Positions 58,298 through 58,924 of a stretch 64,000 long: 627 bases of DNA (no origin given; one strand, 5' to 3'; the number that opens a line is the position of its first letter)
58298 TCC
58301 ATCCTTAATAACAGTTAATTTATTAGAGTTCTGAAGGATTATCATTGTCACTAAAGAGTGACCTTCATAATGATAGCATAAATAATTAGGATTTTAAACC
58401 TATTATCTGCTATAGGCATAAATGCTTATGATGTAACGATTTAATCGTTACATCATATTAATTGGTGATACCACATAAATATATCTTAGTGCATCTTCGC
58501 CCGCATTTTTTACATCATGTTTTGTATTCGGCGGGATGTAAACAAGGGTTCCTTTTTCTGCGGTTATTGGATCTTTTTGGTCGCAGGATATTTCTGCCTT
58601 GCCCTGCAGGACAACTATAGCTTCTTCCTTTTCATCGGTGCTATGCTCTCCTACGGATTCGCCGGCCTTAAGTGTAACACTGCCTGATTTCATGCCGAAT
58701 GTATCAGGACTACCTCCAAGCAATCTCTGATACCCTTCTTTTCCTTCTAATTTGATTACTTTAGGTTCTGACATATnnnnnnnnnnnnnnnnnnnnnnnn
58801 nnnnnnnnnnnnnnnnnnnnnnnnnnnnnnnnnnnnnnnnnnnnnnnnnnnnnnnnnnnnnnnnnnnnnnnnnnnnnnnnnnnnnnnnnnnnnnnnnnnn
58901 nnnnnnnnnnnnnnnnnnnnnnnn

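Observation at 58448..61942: Five-gene operon of flavin oxidoreductase, PNPOx-like protein, LarE, LarB and a cupin, with no LarC or LarA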

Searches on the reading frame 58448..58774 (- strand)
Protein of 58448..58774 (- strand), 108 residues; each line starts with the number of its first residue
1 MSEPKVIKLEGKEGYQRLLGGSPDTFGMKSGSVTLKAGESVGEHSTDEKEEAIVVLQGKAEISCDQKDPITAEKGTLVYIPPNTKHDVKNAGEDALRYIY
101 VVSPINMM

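Call 3: search_protein_families(library=pfam, proteins=[window:58448-58774:-], max_evalue=0.01)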
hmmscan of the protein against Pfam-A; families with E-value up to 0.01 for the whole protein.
window:58448-58774:- (108 aa): 6 families
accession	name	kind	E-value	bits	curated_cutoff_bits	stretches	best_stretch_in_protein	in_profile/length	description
PF07883.17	Cupin_2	-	5.3e-15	55.3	27.2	1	33-101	3-69/70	Cupin domain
PF01050.24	MannoseP_isomer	-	2.3e-05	25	23.6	1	32-101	32-100/116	Mannose-6-phosphate isomerase C-terminal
PF05899.18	Cupin_3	-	3.8e-05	23.7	23.5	1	40-86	15-62/74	EutQ-like cupin domain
PF02311.25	AraC_binding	-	5.2e-05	23.4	21.1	1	39-100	14-73/135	AraC-like ligand binding domain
PF04962.18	KduI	-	5.3e-05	23.1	23.9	1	28-94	28-99/262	KduI/IolB family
PF14667.12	Polysacc_synt_C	-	7.1e-05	23.3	28.7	1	33-98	23-95/111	Polysaccharide biosynthesis C-terminal domain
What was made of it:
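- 58448..58774 (-): 108-aa single-domain cupin that starts 2 nt after the LarB stop codon. It occupies the operon position that LarC holds in relatives. PF07883 55.3 bits (call 3).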

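Call 4: search_protein_families(library=ncbifam, proteins=[window:58448-58774:-], max_evalue=0.01)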
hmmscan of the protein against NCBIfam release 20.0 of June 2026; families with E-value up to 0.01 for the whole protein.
window:58448-58774:- (108 aa): 7 families
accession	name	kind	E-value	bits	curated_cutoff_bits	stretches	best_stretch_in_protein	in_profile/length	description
TIGR01479.1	GMP_PMI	equivalog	1.4e-05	24.1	372.95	1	32-102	379-448/467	mannose-1-phosphate guanylyltransferase/mannose-6-phosphate isomerase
TIGR03214.2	ura-cupin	equivalog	2.1e-05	24.1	200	1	33-99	52-119/249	(S)-ureidoglycine aminohydrolase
NF008376.0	PRK11171.1-5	equivalog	2.7e-05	23.5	338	1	17-101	59-141/278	(S)-ureidoglycine aminohydrolase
NF040771.1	AAH_UGLYAH2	exception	2.8e-05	23.5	350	1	17-101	54-136/267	bifunctional allantoicase/(S)-ureidoglycine aminohydrolase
NF008373.0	PRK11171.1-2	equivalog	0.00013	21.3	445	1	19-101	61-141/274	(S)-ureidoglycine aminohydrolase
NF012004.0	PRK15460.1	equivalog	0.0046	15.7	859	1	32-103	389-459/478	mannose-1-phosphate guanyltransferase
TIGR04378.1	myo_inos_iolB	equivalog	0.0052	16.3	205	1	33-92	18-84/247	5-deoxy-glucuronate isomerase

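Call 8: find_homologous_proteins(query=window:58448-58774:-, max_evalue=0.00001)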
Query window:58448-58774:- (108 aa): 35 proteins with E <= 0.00001 among 36 candidates.
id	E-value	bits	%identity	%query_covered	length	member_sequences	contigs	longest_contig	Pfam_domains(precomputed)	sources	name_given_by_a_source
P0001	4.9e-64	231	100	100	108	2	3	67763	PF07883.18,PF01050.25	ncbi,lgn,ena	ncbi:MAG: cupin domain-containing protein [Candidatus Omnitrophota bacterium]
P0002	5.6e-44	166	74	96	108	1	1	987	PF07883.18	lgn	-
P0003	6.5e-43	163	68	97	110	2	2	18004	PF07883.18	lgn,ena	-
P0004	1.2e-42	162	71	96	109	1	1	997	PF07883.18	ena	-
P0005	6.7e-42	160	73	95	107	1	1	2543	PF07883.18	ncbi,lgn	ncbi:MAG: cupin domain-containing protein [Candidatus Omnitrophota bacterium]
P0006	6.3e-41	157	68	96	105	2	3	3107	PF07883.18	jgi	-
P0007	1.2e-39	153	70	97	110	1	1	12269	PF07883.18,PF01050.25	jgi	jgi:quercetin dioxygenase-like cupin family protein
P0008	2.1e-39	152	64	99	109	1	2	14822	PF07883.18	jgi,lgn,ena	jgi:mannose-6-phosphate isomerase-like protein (cupin superfamily)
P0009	3.5e-39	151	66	94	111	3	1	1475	PF07883.18,PF01050.25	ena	-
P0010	5.1e-39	150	68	96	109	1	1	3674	PF07883.18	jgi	jgi:quercetin dioxygenase-like cupin family protein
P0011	1.3e-36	143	65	95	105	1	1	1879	PF07883.18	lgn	-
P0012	2.3e-36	142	63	97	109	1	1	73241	PF07883.18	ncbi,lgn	-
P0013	5.8e-36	141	64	96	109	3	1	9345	PF07883.18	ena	-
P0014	5.0e-35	138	64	97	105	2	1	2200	PF07883.18,PF02311.26,PF01050.25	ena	-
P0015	4.3e-34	135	61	94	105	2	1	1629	PF07883.18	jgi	jgi:mannose-6-phosphate isomerase-like protein (cupin superfamily)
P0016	5.7e-34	134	61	97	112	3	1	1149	PF07883.18,PF02311.26,PF01050.25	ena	-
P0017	1.1e-33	133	58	94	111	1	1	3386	PF07883.18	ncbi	-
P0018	1.3e-33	133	62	94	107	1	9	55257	PF07883.18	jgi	-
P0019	1.5e-32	130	62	93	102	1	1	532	PF07883.18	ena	-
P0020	1.4e-30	123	58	94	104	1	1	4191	PF07883.18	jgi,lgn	jgi:mannose-6-phosphate isomerase-like protein (cupin superfamily)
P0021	1.9e-29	120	57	95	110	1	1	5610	PF07883.18,PF01050.25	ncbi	ncbi:MAG: cupin domain-containing protein [Candidatus Omnitrophota bacterium]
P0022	1.2e-28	117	58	95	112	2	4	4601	PF07883.18,PF14667.13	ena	-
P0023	9.1e-25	105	56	93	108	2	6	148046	PF07883.18,PF02311.26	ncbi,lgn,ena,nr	ncbi:MAG: cupin domain-containing protein [Planctomycetes bacterium]|nr:cupin domain-containing prot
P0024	6.8e-23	99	52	92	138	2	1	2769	PF07883.18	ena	-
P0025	5.9e-22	96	49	94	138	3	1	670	PF07883.18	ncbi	-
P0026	9.0e-22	95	47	96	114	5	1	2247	PF07883.18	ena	-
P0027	1.7e-21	94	46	94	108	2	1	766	PF07883.18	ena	-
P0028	1.5e-20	91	47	96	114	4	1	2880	PF07883.18,PF01050.25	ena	-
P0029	3.6e-18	84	48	95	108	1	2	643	PF07883.18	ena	-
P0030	1.1e-17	82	46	84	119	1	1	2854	PF07883.18,PF02311.26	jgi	jgi:quercetin dioxygenase-like cupin family protein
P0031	7.6e-17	79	44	93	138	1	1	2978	PF07883.18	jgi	jgi:quercetin dioxygenase-like cupin family protein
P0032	2.7e-15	74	46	95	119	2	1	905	PF07883.18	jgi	-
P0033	3.2e-15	74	49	73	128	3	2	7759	PF07883.18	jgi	jgi:mannose-6-phosphate isomerase-like protein (cupin superfamily)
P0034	4.7e-14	70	43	84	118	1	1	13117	PF07883.18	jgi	jgi:quercetin dioxygenase-like cupin family protein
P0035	8.5e-13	66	50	70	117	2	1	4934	PF07883.18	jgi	jgi:quercetin dioxygenase-like cupin family protein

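Call 9: find_encoding_contigs(protein=P0012, flank=10000, max_places=2)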
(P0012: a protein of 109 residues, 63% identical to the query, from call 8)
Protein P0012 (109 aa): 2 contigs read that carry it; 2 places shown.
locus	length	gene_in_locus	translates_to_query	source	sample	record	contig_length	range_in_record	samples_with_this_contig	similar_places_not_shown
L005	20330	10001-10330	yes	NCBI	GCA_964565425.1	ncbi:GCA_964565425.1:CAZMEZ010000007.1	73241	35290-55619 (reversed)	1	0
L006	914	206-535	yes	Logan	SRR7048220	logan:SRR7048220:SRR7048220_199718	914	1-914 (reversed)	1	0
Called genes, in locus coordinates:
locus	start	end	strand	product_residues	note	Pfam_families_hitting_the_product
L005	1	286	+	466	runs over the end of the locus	PF02321:OEP (faint)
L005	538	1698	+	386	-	PF00478:IMPDH (faint), PF03060:NMO, PF01180:DHO_dh (weak)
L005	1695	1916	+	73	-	-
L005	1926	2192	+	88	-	PF13893:RRM_5 (weak), PF00076:RRM_1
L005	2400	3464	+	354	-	PF00155:Aminotran_1_2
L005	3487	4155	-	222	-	PF01797:Y1_Tnp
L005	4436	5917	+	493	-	PF00982:Glyco_transf_20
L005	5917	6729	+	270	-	PF02358:Trehalose_PPase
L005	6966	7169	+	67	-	PF00313:CSD, PF08206:OB_RNB (weak)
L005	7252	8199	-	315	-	PF02016:Peptidase_S66, PF17676:Peptidase_S66C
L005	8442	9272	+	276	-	PF00764:Arginosuc_synth (weak), PF06508:QueC (faint)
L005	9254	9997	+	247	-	PF00731:AIRC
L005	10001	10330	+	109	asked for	PF07883:Cupin_2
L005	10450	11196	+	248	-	-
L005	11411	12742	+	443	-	PF01071:GARS_A, PF02843:GARS_C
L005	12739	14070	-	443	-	PF13520:AA_permease_2, PF00324:AA_permease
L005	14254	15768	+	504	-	PF02511:Thy1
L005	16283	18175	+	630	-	PF07715:Plug, PF00593:TonB_dep_Rec_b-barrel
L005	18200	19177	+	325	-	PF04392:ABC_sub_bind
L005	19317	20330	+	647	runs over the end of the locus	-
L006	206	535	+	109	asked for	PF07883:Cupin_2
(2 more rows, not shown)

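Call 10: find_encoding_contigs(protein=P0018, flank=10000, max_places=2)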
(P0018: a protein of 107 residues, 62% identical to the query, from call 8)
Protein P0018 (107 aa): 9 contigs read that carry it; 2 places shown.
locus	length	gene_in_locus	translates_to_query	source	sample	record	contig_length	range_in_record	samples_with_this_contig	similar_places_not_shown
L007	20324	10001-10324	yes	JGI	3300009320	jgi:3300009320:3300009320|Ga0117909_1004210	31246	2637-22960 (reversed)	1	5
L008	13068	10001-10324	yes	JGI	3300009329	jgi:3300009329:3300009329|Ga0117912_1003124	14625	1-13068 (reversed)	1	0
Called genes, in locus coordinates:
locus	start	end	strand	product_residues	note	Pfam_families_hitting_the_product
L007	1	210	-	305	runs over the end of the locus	PF13641:Glyco_tranf_2_3, PF00535:Glycos_transf_2, PF10111:Glyco_tranf_2_2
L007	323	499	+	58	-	-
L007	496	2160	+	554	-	-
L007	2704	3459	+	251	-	PF02146:SIR2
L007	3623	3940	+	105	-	PF01627:Hpt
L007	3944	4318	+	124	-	PF00072:Response_reg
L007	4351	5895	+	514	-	PF00072:Response_reg, PF00989:PAS (weak), PF08448:PAS_4 (weak), PF13426:PAS_9, PF00512:HisKA, PF13581:HATPase_c_2 (weak), PF02518:HATPase_c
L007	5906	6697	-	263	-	PF00089:Trypsin, PF13365:Trypsin_2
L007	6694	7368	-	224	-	PF00881:Nitroreductase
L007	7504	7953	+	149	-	PF00383:dCMP_cyt_deam_1, PF14437:MafB19-deam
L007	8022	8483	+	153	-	PF22784:PTP-SAK, PF22785:Tc-R-P, PF00782:DSPc, PF22741:PTP-NADK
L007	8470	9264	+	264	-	PF00733:Asn_synthase (faint), PF01171:ATP_bind_3 (faint), PF06508:QueC (faint)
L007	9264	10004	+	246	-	PF00731:AIRC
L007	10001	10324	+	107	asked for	PF07883:Cupin_2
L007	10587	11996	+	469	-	PF07396:Porin_O_P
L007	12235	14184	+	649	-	PF07705:CARDB (faint)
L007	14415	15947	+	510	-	PF25064:ARM_TT21_5th (faint), PF00515:TPR_1 (faint), PF07719:TPR_2 (faint), PF12895:ANAPC3 (faint), PF13174:TPR_6 (faint), PF13181:TPR_8 (faint), PF13424:TPR_12 (faint), PF21033:RMD1-3 (weak), +3 more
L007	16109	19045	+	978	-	PF04773:FecR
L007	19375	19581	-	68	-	-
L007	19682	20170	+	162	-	PF01257:2Fe-2S_thioredx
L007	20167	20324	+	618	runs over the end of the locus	PF01257:2Fe-2S_thioredx, PF01512:Complex1_51K, PF10531:SLBB (weak), PF10589:NADH_4Fe-4S, PF00037:Fer4 (weak), PF12837:Fer4_6 (weak), PF12838:Fer4_7 (weak), PF14697:Fer4_21, +2 more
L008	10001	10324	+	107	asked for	PF07883:Cupin_2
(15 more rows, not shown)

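Call 11: find_encoding_contigs(protein=P0023, flank=10000, max_places=2)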
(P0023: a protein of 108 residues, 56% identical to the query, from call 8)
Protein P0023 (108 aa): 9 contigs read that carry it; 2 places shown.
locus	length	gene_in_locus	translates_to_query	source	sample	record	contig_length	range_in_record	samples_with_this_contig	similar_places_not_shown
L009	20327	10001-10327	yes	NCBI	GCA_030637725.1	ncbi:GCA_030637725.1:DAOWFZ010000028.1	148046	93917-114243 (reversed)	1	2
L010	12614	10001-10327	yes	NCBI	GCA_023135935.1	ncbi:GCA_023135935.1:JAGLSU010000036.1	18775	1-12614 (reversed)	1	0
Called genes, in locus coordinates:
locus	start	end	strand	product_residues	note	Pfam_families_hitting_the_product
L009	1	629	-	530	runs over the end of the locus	PF11104:PilM_2, PF05137:PilN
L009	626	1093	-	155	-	-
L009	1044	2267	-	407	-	PF13385:Laminin_G_3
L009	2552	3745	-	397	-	PF13385:Laminin_G_3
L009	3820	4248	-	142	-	-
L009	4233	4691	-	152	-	-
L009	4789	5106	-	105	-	PF07963:N_methyl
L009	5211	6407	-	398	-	PF28597:T2SSF_N (weak), PF00482:T2SSF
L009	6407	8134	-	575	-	PF05157:MshEN, PF00437:T2SSE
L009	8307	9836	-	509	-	PF05362:Lon_C (weak), PF13541:ChlI, PF00493:MCM (faint), PF01078:Mg_chelatase, PF07728:AAA_5, PF13335:Mg_chelatase_C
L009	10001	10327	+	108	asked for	PF07883:Cupin_2, PF02311:AraC_binding (weak)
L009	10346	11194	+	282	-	PF07963:N_methyl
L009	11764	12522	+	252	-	PF07963:N_methyl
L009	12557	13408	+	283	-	-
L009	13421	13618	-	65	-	-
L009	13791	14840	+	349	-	PF02547:Queuosine_synth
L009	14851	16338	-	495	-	PF00884:Sulfatase, PF01663:Phosphodiest (faint), PF16347:SGSH_C, PF14707:Sulfatase_C (weak), PF16347:SGSH_C (weak)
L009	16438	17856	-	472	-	PF01704:UDPGP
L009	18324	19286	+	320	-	PF07963:N_methyl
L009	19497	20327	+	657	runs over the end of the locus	PF00330:Aconitase, PF00694:Aconitase_C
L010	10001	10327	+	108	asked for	PF07883:Cupin_2, PF02311:AraC_binding (weak)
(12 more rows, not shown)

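Call 13: find_encoding_contigs(protein=P0003, flank=10000, max_places=1)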
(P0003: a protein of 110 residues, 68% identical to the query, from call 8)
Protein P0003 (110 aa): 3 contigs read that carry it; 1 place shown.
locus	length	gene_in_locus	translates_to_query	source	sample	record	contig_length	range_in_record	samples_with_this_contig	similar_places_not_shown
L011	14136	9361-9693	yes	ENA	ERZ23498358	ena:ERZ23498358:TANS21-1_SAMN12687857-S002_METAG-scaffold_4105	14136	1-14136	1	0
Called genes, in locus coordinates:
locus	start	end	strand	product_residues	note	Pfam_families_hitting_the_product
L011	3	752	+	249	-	?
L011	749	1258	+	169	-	-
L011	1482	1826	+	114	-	PF01022:HTH_5, PF12802:MarR_2 (weak), PF12840:HTH_20, PF21476:PF0610-like_N (weak), PF01978:TrmB (faint)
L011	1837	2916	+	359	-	-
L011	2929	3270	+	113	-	-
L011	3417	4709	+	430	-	PF01071:GARS_A, PF02843:GARS_C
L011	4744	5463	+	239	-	PF00069:Pkinase, PF07714:PK_Tyr_Ser-Thr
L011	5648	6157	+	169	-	-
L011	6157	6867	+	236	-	PF00149:Metallophos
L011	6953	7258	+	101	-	-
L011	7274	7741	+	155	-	PF12900:Pyridox_ox_2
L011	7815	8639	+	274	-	PF02540:NAD_synthase (weak), PF00733:Asn_synthase (faint), PF00764:Arginosuc_synth (weak), PF06508:QueC (weak)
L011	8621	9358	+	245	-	PF00731:AIRC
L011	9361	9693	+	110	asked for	PF07883:Cupin_2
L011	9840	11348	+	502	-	PF02511:Thy1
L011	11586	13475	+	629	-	PF07715:Plug, PF00593:TonB_dep_Rec_b-barrel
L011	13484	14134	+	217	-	?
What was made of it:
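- PNPOx is also adjacent in L011 (call 13).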

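Call 14: find_encoding_contigs(protein=P0008, flank=10000, max_places=1)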
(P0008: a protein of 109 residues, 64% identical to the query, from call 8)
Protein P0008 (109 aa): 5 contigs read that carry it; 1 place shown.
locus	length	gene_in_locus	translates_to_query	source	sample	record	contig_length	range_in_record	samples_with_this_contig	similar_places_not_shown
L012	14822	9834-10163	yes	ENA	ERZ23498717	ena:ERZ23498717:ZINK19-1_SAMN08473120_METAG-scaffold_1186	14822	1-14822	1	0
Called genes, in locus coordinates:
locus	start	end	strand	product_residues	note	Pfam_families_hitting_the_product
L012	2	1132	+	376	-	?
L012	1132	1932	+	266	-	PF02358:Trehalose_PPase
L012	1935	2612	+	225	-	PF19027:DUF5752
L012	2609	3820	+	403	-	PF21269:TreT_GT1, PF20706:GT4-conflict (weak), PF00534:Glycos_transf_1, PF13692:Glyco_trans_1_4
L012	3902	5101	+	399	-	PF08245:Mur_ligase_M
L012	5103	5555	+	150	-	PF14102:Caps_synth_CapC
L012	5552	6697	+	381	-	-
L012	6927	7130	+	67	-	PF00313:CSD, PF08206:OB_RNB (weak)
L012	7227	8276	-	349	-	PF02016:Peptidase_S66, PF17676:Peptidase_S66C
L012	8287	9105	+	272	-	PF00733:Asn_synthase (weak), PF00764:Arginosuc_synth (weak), PF06508:QueC (weak)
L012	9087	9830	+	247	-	PF00731:AIRC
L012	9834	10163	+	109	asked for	PF07883:Cupin_2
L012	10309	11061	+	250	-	-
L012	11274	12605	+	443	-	PF01071:GARS_A, PF02843:GARS_C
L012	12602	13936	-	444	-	PF13520:AA_permease_2, PF00324:AA_permease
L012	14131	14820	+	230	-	?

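Call 15: find_encoding_contigs(protein=P0034, flank=10000, max_places=1)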
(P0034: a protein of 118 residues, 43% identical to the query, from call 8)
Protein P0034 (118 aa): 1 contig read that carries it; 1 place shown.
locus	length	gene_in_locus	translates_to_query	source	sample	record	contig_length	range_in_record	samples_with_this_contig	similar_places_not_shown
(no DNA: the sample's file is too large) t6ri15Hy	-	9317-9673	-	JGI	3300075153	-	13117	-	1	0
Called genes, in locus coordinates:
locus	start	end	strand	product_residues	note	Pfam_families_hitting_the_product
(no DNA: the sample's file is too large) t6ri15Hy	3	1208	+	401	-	?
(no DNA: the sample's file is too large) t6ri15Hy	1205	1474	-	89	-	-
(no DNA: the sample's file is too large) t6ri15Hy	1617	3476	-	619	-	-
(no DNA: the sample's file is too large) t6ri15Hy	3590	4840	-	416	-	PF13860:FlgD_ig, PF18962:Por_Secre_tail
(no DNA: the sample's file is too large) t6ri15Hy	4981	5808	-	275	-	-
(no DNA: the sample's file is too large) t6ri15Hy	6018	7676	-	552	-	PF14341:PilX_N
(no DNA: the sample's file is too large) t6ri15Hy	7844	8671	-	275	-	-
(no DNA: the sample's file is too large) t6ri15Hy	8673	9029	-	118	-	PF07963:N_methyl (weak)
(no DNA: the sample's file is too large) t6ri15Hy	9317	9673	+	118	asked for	PF07883:Cupin_2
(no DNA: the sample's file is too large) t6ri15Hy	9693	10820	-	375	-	-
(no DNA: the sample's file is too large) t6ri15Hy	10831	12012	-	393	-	PF00155:Aminotran_1_2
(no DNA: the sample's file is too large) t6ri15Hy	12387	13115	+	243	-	?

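Call 35: list_cluster_members(proteins=[window:58448-58774:-, window:58777-59514:-, window:56778-58292:-, P0012, L013:10757-11083:+, P0005, P0021, P0017])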
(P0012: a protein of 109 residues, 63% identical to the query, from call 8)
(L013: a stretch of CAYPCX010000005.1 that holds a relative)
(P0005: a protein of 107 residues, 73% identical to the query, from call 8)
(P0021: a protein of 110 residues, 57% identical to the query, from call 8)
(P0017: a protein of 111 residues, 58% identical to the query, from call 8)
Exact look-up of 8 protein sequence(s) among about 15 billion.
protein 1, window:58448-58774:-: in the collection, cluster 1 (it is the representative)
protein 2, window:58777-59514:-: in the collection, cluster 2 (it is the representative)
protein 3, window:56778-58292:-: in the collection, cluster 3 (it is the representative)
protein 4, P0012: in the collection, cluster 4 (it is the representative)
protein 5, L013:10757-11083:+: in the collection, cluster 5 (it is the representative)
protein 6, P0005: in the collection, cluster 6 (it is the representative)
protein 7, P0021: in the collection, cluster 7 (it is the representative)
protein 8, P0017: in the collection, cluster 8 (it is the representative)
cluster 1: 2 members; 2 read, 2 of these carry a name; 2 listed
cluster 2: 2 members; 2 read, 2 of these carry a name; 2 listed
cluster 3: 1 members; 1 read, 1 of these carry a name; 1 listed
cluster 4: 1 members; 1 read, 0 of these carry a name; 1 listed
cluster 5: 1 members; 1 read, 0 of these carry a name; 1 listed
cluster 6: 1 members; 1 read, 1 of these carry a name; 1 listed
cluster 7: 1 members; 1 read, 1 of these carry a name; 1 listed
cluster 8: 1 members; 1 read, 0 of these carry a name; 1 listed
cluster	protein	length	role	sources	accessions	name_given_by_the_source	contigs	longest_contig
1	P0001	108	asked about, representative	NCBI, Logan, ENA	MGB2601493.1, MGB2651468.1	MAG: cupin domain-containing protein [Candidatus Omnitrophota bacterium]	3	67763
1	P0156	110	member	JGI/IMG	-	quercetin dioxygenase-like cupin family protein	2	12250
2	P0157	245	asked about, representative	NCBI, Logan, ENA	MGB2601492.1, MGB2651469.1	MAG: nickel pincer cofactor biosynthesis protein LarB [Candidatus Omnitrophota bacterium]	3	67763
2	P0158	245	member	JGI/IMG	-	NCAIR mutase (PurE)-related protein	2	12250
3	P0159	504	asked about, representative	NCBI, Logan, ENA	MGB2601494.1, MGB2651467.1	MAG: FAD-dependent thymidylate synthase [Candidatus Omnitrophota bacterium]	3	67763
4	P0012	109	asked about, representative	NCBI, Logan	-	-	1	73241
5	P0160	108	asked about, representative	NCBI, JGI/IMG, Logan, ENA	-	-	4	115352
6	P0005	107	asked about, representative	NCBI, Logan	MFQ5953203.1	MAG: cupin domain-containing protein [Candidatus Omnitrophota bacterium]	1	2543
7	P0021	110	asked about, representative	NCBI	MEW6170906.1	MAG: cupin domain-containing protein [Candidatus Omnitrophota bacterium]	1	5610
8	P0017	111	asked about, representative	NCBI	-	-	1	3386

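Call 36: search_solved_structures(query=window:58448-58774:-, max_evalue=0.01, show_alignments=3)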
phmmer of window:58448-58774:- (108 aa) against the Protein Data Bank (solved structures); distinct sequences matched with E-value up to 0.01: 17.
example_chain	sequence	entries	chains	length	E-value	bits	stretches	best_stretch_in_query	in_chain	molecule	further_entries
2b8m_A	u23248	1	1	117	1.9e-05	28.1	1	28-104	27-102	Hypothetical protein MJ0764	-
2q30_A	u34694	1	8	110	0.00027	24.4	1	28-92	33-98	Uncharacterized protein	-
4rd7_A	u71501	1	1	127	0.00035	24.1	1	33-97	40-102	Cupin 2 conserved barrel domain protein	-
9jew_A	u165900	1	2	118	0.0018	21.8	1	16-102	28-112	Cupin type-2 domain-containing protein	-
8awn_A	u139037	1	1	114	0.0018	21.8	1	16-102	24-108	Cupin_2 domain-containing protein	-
6a54_A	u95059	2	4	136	0.0019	21.7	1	27-101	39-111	Novel protein with potential Cupin domain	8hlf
8awo_A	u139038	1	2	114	0.0019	21.7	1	16-102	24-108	Cupin_2 domain-containing protein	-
6l2f_A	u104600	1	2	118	0.002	21.6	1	16-101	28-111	Cupin_2 domain-containing protein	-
5wsd_A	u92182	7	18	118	0.0025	21.3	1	16-101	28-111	Uncharacterized protein tm1459 | Cupin_2 domain-containing protein | Cupin type-2 domain-containing protein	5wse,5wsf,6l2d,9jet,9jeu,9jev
6a53_A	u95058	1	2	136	0.0029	21.1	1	28-101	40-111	Novel protein with potential Cupin domain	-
6a55_A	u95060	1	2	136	0.0029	21.1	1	28-101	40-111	Novel protein with potential Cupin domain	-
1vj2_A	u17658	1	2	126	0.003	21.1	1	16-101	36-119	novel manganese-containing cupin TM1459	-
5tfz_A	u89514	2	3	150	0.0036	20.8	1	29-101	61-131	dimethylsulfoniopropionate lyase DddK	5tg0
8awp_A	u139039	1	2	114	0.005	20.4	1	15-102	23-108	Cupin_2 domain-containing protein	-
8hjx_A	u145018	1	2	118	0.0052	20.3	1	17-101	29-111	Cupin_2 domain-containing protein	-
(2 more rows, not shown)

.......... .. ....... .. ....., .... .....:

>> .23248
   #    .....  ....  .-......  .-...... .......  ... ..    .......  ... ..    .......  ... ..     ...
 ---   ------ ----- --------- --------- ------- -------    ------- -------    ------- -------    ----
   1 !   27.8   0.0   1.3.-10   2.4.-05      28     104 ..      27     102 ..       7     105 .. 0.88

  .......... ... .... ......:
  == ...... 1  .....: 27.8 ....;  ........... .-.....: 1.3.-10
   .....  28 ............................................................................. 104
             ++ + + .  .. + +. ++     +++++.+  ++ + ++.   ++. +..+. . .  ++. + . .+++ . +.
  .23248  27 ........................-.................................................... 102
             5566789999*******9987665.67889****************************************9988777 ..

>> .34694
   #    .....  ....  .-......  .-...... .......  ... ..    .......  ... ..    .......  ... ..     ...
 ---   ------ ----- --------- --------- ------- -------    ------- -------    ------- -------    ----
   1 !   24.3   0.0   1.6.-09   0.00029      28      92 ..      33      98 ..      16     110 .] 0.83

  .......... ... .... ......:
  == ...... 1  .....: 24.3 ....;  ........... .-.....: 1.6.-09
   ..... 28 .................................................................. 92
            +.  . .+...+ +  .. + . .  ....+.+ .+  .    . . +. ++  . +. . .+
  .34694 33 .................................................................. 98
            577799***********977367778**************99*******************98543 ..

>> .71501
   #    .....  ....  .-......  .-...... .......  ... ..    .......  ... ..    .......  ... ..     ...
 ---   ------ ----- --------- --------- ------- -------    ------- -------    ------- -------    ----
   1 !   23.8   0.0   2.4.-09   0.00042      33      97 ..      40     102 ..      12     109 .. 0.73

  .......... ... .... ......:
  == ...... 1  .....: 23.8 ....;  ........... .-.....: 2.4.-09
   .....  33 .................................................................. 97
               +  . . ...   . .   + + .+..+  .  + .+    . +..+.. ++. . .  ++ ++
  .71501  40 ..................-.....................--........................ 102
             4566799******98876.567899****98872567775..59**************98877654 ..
